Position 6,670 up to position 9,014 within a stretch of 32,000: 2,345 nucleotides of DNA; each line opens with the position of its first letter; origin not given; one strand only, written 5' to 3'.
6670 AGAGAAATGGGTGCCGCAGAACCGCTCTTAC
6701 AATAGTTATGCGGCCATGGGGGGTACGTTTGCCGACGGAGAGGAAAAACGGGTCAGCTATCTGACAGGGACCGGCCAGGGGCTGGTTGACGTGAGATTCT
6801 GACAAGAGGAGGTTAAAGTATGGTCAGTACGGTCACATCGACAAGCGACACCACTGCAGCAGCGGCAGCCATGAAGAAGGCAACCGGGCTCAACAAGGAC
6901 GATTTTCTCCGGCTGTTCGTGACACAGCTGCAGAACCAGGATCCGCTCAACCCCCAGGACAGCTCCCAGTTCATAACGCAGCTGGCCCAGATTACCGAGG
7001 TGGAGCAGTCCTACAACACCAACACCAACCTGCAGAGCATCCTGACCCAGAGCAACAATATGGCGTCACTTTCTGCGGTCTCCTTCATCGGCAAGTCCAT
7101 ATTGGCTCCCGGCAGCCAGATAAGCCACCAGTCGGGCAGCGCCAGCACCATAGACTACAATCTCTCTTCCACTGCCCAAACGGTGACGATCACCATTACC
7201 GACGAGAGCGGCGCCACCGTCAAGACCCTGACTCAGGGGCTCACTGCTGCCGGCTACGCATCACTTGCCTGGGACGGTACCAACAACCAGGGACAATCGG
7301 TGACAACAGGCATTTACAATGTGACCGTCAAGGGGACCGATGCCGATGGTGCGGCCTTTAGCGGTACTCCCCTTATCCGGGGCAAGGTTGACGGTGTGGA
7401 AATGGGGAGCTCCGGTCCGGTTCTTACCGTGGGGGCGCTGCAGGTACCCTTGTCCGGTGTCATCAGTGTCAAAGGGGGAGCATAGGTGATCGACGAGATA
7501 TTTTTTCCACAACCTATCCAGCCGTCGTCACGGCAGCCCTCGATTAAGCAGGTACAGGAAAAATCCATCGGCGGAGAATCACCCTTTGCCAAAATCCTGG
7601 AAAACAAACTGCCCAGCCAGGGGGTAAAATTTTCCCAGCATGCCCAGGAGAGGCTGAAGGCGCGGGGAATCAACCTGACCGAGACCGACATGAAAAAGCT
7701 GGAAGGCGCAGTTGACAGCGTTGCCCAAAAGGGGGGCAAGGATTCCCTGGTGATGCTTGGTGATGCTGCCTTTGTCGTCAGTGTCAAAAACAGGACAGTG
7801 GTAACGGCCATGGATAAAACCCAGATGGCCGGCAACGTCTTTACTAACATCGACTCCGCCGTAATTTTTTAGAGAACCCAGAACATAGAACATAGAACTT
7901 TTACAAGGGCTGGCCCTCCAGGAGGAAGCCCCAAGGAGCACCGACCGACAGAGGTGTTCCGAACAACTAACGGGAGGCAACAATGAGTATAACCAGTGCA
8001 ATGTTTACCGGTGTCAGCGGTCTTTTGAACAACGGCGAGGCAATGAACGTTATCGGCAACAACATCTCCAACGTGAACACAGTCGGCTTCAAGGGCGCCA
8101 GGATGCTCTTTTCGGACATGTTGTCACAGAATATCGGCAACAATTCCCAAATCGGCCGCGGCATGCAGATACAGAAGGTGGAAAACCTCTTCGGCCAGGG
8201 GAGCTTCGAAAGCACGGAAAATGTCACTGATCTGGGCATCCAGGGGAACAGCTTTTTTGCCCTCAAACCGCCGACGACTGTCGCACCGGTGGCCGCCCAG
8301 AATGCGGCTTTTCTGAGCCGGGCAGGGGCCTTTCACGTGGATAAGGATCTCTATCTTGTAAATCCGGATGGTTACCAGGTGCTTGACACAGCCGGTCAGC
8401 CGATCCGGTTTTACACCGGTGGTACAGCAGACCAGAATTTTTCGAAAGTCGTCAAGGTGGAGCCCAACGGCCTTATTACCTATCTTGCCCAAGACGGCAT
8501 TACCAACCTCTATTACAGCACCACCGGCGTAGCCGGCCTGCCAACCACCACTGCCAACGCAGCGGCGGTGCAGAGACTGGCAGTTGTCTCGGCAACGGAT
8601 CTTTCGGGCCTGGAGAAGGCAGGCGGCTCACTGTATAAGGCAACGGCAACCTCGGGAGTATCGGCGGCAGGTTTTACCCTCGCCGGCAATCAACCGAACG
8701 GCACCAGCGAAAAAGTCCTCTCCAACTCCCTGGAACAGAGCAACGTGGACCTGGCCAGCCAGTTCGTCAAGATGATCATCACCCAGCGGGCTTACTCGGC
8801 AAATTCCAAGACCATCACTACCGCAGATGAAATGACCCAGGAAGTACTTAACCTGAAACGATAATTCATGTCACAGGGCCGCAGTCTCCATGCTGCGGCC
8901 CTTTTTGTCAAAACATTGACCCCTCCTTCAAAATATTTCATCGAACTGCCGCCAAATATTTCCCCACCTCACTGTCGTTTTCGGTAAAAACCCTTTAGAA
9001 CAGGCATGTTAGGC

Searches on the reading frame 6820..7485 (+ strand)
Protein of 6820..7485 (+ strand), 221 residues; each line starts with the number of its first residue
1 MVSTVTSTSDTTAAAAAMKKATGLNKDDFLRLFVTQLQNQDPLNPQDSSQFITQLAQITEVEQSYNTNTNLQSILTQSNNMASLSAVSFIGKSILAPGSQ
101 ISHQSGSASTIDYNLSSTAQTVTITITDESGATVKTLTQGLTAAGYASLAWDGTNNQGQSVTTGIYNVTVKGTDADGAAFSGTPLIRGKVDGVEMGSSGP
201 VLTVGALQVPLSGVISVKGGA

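Call 79: search_protein_families(library=pfam, proteins=[window:6820-7485:+], max_evalue=0.00001)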
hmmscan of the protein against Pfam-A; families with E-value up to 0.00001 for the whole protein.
window:6820-7485:+ (221 aa): 3 families
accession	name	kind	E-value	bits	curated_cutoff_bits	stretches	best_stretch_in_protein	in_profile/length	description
PF03963.19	FlgD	-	8.4e-22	77.6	27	1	4-73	6-75/75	Flagellar hook capping protein - N-terminal region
PF13860.13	FlgD_ig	-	2e-20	73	27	1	98-175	1-78/79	FlgD Ig-like domain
PF13861.12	FLgD_tudor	-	1.1e-12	48.4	26.9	1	83-214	3-57/58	FlgD Tudor-like domain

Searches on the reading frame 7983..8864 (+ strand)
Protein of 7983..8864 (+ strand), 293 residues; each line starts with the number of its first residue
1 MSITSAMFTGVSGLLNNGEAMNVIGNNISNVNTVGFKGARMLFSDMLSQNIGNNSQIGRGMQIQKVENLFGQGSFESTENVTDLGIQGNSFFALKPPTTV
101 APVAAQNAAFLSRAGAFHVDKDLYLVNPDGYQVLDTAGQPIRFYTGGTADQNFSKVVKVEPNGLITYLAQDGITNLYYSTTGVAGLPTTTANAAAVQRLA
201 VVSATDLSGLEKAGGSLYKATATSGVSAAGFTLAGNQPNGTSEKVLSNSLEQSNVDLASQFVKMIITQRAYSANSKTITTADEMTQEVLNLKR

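Call 79: search_protein_families(library=pfam, proteins=[window:7983-8864:+], max_evalue=0.00001)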
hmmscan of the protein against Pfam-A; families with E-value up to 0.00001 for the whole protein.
window:7983-8864:+ (293 aa): 3 families
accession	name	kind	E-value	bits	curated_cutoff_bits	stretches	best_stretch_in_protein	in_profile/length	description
PF06429.18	Flg_bbr_C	-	1.3e-16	60.3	23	1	247-291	2-46/46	Flagellar basal body rod FlgEFG protein C-terminal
PF00460.25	Flg_bb_rod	-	4.9e-08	33.2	20.7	1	9-37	3-31/31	Flagella basal body rod protein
PF22692.1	LlgE_F_G_D1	-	5.6e-06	26.9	27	0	86-166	2-63/64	Flagellar hook protein FlgE/F/G D1 domain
